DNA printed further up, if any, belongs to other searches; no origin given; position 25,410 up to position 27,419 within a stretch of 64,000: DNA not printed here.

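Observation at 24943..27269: A soluble histidine kinase plus a REC-TPR response regulator sit exactly where ftsZ should be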

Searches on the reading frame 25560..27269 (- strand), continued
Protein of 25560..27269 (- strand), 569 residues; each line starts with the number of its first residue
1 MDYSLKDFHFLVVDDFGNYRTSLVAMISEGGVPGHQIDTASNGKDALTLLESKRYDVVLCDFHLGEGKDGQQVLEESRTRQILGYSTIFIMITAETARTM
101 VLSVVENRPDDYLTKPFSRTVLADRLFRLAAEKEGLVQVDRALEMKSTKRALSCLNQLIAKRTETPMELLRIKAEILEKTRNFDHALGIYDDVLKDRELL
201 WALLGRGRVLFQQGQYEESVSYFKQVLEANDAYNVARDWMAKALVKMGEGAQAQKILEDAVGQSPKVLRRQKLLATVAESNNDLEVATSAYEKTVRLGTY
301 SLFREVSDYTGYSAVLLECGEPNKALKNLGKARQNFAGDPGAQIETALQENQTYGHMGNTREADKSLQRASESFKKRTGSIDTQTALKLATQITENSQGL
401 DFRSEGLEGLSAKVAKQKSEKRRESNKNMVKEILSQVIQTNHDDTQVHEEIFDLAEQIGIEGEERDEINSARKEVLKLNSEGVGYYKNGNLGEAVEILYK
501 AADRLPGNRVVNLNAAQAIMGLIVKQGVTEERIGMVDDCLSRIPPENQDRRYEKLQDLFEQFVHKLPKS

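Call 17: find_encoding_contigs(protein=P0113, flank=7000, max_places=1)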
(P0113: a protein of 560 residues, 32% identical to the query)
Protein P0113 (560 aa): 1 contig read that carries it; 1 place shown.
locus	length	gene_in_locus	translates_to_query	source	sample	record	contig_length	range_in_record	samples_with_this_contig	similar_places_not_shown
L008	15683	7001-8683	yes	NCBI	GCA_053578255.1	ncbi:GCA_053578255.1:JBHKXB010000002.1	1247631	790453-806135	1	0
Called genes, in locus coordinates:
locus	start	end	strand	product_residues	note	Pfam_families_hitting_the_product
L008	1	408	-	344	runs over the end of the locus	PF14399:BtrH_N, PF16169:DUF4872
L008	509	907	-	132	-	-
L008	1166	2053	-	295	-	PF03279:Lip_A_acyltrans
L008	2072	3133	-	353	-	PF21088:MS_channel_1st, PF00924:MS_channel_2nd, PF21082:MS_channel_3rd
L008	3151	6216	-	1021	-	PF03176:MMPL (faint), PF00891:Methyltransf_2, PF08241:Methyltransf_11, PF08242:Methyltransf_12, PF13489:Methyltransf_23, PF13649:Methyltransf_25, PF13847:Methyltransf_31 (weak)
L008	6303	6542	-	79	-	-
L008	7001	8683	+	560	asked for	PF00072:Response_reg, PF13432:TPR_16 (faint), PF00515:TPR_1 (faint), PF07719:TPR_2 (faint), PF13181:TPR_8 (faint), PF13176:TPR_7 (faint), PF13424:TPR_12 (faint), PF13428:TPR_14 (faint), +1 more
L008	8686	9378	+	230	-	PF02518:HATPase_c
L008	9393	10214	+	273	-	PF24575:TPR_Slam (weak), PF13424:TPR_12, PF21033:RMD1-3 (weak), PF13414:TPR_11, PF13432:TPR_16 (weak), PF14559:TPR_19, PF00515:TPR_1, PF07719:TPR_2 (weak), +2 more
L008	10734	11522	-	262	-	PF00226:DnaJ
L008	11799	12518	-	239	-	PF00535:Glycos_transf_2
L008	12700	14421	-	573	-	PF02734:Dak2, PF21645:FakA-like_M, PF02645:DegV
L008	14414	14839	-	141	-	PF13279:4HBT_2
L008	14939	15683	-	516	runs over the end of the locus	PF00221:Lyase_aromatic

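Call 34: search_solved_structures(query=A2, max_evalue=0.001)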
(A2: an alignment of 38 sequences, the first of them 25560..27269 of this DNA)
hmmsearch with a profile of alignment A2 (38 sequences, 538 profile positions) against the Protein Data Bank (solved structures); distinct sequences matched with E-value up to 0.001: 296 (the best 60 are shown).
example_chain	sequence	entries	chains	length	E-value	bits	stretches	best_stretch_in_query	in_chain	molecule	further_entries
9qhb_A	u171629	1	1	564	1.3e-47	165.7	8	175-299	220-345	Engineered tetratricopeptide repeat protein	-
2chy_A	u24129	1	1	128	1.2e-24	89.9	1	7-130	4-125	CHEY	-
1d4z_A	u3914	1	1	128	7.4e-24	87.4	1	7-130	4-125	CHEMOTAXIS PROTEIN CHEY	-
1jbe_A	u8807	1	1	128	1.4e-23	86.5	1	7-130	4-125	Chemotaxis protein CheY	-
1djm_A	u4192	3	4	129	1.6e-23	86.3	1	6-130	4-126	CHEMOTAXIS PROTEIN Y | Chemotaxis protein cheY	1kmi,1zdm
1cye_A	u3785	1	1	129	1.6e-23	86.3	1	6-130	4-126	CHEY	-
1a0o_A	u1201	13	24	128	1.7e-23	86.2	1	7-130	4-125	CHEY | CHEMOTAXIS CHEY PROTEIN | CHEMOTAXIS PROTEIN CHEY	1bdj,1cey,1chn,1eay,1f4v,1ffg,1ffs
3oo0_A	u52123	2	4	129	2.5e-23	85.6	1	6-130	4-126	Chemotaxis protein CheY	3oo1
6tg7_A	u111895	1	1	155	2.6e-23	85.6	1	6-130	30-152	Chemotaxis protein CheY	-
3myy_A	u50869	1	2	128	2.8e-23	85.5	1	7-130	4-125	Chemotaxis protein cheY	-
1mih_A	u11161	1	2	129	8.3e-23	83.9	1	6-130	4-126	Chemotaxis protein cheY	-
3olx_A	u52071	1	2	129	1e-22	83.6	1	6-130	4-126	Chemotaxis protein CheY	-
3olw_A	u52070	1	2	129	1.1e-22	83.5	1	6-130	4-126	Chemotaxis protein CheY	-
2fka_A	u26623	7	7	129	1.1e-22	83.5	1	6-130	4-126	Chemotaxis protein cheY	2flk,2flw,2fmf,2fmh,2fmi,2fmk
2che_A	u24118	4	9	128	1.2e-22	83.4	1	7-130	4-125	CHEY | Chemotaxis protein cheY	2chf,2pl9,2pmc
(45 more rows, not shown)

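Call 35: find_related_loci(query=A2, collection=metagenome_contigs, flank=10000)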
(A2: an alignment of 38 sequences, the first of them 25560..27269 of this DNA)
Query A2 (569 aa) in metagenome_contigs; peptide patterns used: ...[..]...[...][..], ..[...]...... (x = any residue, [..] = any of these).
600 stretches matched a pattern (row limit reached: there are more); 462 encode a relative of the query (tblastn E <= 1e-3); the best 80 are kept; 80 distinct loci.
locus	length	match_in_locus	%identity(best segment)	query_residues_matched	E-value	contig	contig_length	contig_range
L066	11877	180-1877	58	1-566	0e+0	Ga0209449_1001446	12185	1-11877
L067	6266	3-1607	57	32-566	0e+0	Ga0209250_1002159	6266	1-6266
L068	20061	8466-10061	34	1-562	1e-105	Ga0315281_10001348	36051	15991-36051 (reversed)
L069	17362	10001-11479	35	5-527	2e-103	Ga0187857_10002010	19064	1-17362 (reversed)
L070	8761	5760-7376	34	3-569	2e-101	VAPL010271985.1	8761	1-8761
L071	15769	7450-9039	35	4-562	4e-100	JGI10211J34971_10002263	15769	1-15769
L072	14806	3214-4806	33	1-555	4e-100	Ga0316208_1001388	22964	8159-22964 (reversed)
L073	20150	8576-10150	33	10-563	2e-99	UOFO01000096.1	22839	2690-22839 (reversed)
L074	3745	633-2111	34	5-527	2e-99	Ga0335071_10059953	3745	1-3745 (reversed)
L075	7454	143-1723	33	4-562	1e-97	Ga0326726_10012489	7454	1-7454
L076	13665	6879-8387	33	11-543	1e-97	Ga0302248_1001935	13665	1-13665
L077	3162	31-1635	34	1-563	1e-99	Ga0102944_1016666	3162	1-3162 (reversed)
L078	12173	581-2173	33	1-555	8e-97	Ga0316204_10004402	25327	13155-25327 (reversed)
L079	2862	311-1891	33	10-565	7e-99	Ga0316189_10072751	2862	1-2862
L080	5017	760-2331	34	3-555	3e-96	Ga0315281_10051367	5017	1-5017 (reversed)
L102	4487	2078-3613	32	3-543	1e-89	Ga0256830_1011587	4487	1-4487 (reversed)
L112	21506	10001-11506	31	3-533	2e-86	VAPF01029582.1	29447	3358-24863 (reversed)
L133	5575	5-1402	32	50-543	6e-80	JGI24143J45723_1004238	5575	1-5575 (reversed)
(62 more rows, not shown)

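Call 41: search_protein_families(library=pfam, proteins=[L112:7377-9185:+, L102:1350-2048:+, L133:1545-3245:-], max_evalue=0.001)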
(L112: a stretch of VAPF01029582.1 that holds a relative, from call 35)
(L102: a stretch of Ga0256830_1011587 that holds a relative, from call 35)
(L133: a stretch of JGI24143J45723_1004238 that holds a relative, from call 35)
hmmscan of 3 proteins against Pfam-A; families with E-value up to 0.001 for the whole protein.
L112:7377-9185:+ (602 aa): 5 families
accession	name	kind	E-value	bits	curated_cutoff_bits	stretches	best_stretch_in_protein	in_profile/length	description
PF13519.12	VWA_2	-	7.8e-08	33.4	27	1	51-155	3-106/107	von Willebrand factor type A domain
PF00092.34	VWA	-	2.5e-07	31.5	23.8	1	48-210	1-155/174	von Willebrand factor type A domain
PF13768.12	VWA_3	-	2.1e-06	28.3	27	1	48-213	2-153/155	von Willebrand factor type A domain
PF23560.1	GBD_Hemicentin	-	3.5e-06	27.3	27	1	244-312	18-85/100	Hemicentin galactose-binding domain-like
PF03850.20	Tfb4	-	8.3e-05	22.7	27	1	183-232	171-220/273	Transcription factor Tfb4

L102:1350-2048:+ (232 aa): 0 families

L133:1545-3245:- (566 aa): 1 family
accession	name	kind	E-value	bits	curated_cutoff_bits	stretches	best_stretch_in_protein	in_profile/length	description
PF00909.26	Ammonium_transp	-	9.6e-112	374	23.2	1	130-564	1-399/399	Ammonium Transporter Family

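Call 42: predict_structure(alignment_id=A2)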
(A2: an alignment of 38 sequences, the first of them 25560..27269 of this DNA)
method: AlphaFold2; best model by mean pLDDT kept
length: 569 residues; sequences in the alignment: 38
mean_pLDDT: 91.9   pTM: 0.85
mean pLDDT of the five models: 91.9, 91.7, 90.7, 90.1, 90.0
residues with pLDDT >= 90: 424; 70-90: 137; 50-70: 7; < 50: 1
segments of 3 or more residues with pLDDT < 50: none
pLDDT, mean of each block of 10 residues (from residue 1): 84 95 94 96 95 95 89 91 94 76 80 91 93 92 87 94 88 93 95 94 96 97 96 93 98 97 90 97 98 92 93 97 97 93 96 95 96 90 93 92 85 89 93 92 90 91 86 89 93 94 91 96 92 92 86 90 74
secondary structure, 60 per line:
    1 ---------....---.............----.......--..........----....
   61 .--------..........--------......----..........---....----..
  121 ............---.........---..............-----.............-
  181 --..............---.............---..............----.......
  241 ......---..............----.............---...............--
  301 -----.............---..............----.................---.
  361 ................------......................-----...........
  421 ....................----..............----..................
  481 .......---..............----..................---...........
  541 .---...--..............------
elements in order: E10-13 H17-29 E37-40 H43-52 E57-61 H70-79 E88-93 H98-107 E111-114 H119-132 H136-144 H148-161 H167-179 H183-196 H200-212 H216-229 H234-246 H250-263 H268-280 H284-298 H306-318 H322-335 H340-356 H360-376 H383-404 H410-440 H445-458 H463-487 H491-504 H509-526 H530-541 H550-563

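Call 46: fold_search(model_id=the predicted structure, library=pdb)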
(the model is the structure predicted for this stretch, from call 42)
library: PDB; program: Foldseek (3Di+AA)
matches with E <= 10: 1741; with E <= 0.001: 429
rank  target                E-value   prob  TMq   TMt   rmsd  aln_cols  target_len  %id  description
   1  1w3b_A                1.7e-08  1.00  0.40  0.57  22.4       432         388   15  The superhelical TPR domain of O-linked GlcNAc transferase reveals structural similarities to importin alpha. (released 2004-09-09)
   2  6eou                  2.8e-08  1.00  0.37  0.58  18.5       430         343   14  O-GlcNAc transferase TPR domain with the intellectual disability associated mutation L254F (released 2018-05-09)
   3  1w3b_B                3.1e-08  1.00  0.39  0.58  19.9       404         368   14  The superhelical TPR domain of O-linked GlcNAc transferase reveals structural similarities to importin alpha. (released 2004-09-09)
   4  9hvq_Q                6.4e-08  1.00  0.27  0.18  32.5       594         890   13  Structure of the transcribing Pol II-DSIF-PAF-SPT6-RECQL5 complex (released 2025-07-16)
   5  9rtt_Q                7.3e-08  1.00  0.30  0.20  32.6       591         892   12  Activated Elongation Complex with IWS1 and ELOF1 (released 2025-09-03)
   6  7yea_A                9.5e-08  1.00  0.38  0.22  23.6       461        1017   14  Human O-GlcNAc transferase Dimer (released 2023-07-12)
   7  8chy                  1.2e-07  1.00  0.33  0.65   8.1       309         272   16  Crystal structure of an 8-repeat consensus TPR superhelix with Zinc. (released 2024-02-21)
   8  7yeh_A                1.5e-07  1.00  0.37  0.22  24.7       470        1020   15  Cryo-EM structure of human OGT-OGA complex (released 2023-07-12)
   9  7ntf_A                1.6e-07  1.00  0.38  0.25  20.6       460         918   14  Cryo-EM structure of unliganded O-GlcNAc transferase (released 2021-11-17)
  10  7rqf_A                1.6e-07  1.00  0.31  0.33  16.6       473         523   16  Crystal Structure of LbcA (lipoprotein binding partner of CtpA) of Pseudomonas aeruginosa (released 2022-04-27)
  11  8bbe_D                1.8e-07  1.00  0.35  0.31  23.6       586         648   14  Structure of the IFT-A complex; IFT-A2 module (released 2022-12-21)
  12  7y4i_A                3.1e-07  1.00  0.32  0.24  26.2       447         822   14  Crystal structure of SPINDLY in complex with GDP (released 2022-12-07)
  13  9qhb                  3.5e-07  1.00  0.34  0.67  15.1       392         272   16  Crystal structure of 16-repeat CTPR protein with eliminated coordination sites (released 2025-10-22)
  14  8bbg_D                4.7e-07  1.00  0.34  0.17  23.4       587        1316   14  Structure of the IFT-A complex; anterograde IFT-A train model (released 2022-12-21)
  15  8dtg_A                5.1e-07  1.00  0.32  0.24  26.0       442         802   15  Cryo-EM structure of Arabidopsis SPY alternative conformation 1 (released 2023-03-08)
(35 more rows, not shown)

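Call 54: list_cluster_members(proteins=[P0001, P0003, P0005, P0007, P0011, P0012, P0014])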
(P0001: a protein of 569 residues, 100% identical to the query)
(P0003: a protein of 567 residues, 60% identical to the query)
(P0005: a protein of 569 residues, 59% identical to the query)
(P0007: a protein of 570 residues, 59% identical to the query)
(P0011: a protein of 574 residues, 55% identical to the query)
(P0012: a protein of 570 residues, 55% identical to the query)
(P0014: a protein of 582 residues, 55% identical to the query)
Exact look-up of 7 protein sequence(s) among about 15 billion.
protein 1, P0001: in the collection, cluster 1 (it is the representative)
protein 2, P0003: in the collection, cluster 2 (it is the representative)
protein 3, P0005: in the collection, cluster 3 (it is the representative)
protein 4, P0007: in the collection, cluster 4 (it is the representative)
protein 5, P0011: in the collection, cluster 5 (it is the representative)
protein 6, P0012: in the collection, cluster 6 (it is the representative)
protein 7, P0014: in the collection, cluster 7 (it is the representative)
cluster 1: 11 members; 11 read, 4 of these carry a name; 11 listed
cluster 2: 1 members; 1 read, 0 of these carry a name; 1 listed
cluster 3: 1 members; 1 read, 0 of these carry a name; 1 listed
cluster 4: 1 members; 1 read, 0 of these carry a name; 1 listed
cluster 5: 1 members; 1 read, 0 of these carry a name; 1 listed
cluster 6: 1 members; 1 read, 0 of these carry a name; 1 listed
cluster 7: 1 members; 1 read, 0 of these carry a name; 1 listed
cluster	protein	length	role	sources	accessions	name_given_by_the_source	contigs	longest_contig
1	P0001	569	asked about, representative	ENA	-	-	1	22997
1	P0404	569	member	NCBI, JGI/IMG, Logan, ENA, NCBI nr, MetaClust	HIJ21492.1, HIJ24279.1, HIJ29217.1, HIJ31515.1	MAG: response regulator [Gammaproteobacteria bacterium] | tetratricopeptide (TPR) repeat protein | response regulator [Gammaproteobacteria bacterium]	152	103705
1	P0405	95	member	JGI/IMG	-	hypothetical protein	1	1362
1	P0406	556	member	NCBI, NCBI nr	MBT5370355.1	MAG: tetratricopeptide repeat protein, partial [Gammaproteobacteria bacterium] | tetratricopeptide repeat protein [Gammaproteobacteria bacterium]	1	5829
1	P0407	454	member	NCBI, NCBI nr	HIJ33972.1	MAG TPA: tetratricopeptide repeat protein, partial [Gammaproteobacteria bacterium] | tetratricopeptide repeat protein [Gammaproteobacteria bacterium]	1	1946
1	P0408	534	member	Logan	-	-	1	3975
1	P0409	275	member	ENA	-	-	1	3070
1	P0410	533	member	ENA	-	-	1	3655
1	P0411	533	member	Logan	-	-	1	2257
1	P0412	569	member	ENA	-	-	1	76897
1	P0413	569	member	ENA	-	-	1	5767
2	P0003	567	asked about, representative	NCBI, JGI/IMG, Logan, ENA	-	-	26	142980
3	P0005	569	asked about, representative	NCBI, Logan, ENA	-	-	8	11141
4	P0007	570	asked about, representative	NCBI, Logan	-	-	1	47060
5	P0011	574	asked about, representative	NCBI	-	-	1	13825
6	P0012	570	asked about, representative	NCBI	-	-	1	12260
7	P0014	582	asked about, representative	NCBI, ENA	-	-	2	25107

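Call 55: find_encoding_contigs(protein=P0007, flank=8000, max_places=1)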
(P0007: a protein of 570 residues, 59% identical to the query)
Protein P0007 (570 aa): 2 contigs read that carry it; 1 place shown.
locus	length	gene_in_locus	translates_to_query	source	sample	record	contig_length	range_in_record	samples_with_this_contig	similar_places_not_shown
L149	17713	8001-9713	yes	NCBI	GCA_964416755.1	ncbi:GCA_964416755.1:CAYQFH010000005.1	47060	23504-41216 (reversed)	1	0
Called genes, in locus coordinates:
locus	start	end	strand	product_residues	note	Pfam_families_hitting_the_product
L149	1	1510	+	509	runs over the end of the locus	PF00916:Sulfate_transp, PF01740:STAS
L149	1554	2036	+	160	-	PF04461:YajQ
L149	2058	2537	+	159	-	PF03734:YkuD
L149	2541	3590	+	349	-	PF00933:Glyco_hydro_3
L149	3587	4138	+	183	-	PF00156:Pribosyltran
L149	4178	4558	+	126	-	-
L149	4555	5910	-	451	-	PF13742:tRNA_anti_2, PF01336:tRNA_anti-codon, PF02601:Exonuc_VII_L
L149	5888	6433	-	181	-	PF05433:Rick_17kDa_Anti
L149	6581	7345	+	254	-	PF03819:MazG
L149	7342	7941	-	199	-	-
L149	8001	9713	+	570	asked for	PF00072:Response_reg, PF12895:ANAPC3 (faint), PF13432:TPR_16 (faint), PF14559:TPR_19 (faint), PF00515:TPR_1 (faint), PF07719:TPR_2 (faint), PF13174:TPR_6 (faint), PF23914:TPR_CcmH_CycH (weak), +4 more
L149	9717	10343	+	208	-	-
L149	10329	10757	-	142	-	PF01230:HIT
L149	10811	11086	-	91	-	-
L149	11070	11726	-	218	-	PF01323:DSBA, PF13743:Thioredoxin_5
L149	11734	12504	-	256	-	PF01026:TatD_DNase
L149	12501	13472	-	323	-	PF13177:DNA_pol3_delta2, PF09115:DNApol3-delta_C (weak)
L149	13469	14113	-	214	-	PF13401:AAA_22 (faint), PF02223:Thymidylate_kin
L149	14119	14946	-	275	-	PF01063:Aminotran_4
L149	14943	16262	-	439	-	PF00425:Chorismate_bind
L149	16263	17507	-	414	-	PF00109:ketoacyl-synt, PF00108:Thiolase_N (faint), PF02801:Ketoacyl-synt_C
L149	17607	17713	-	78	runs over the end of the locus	PF23297:ACP_SdgA_C (weak), PF00550:PP-binding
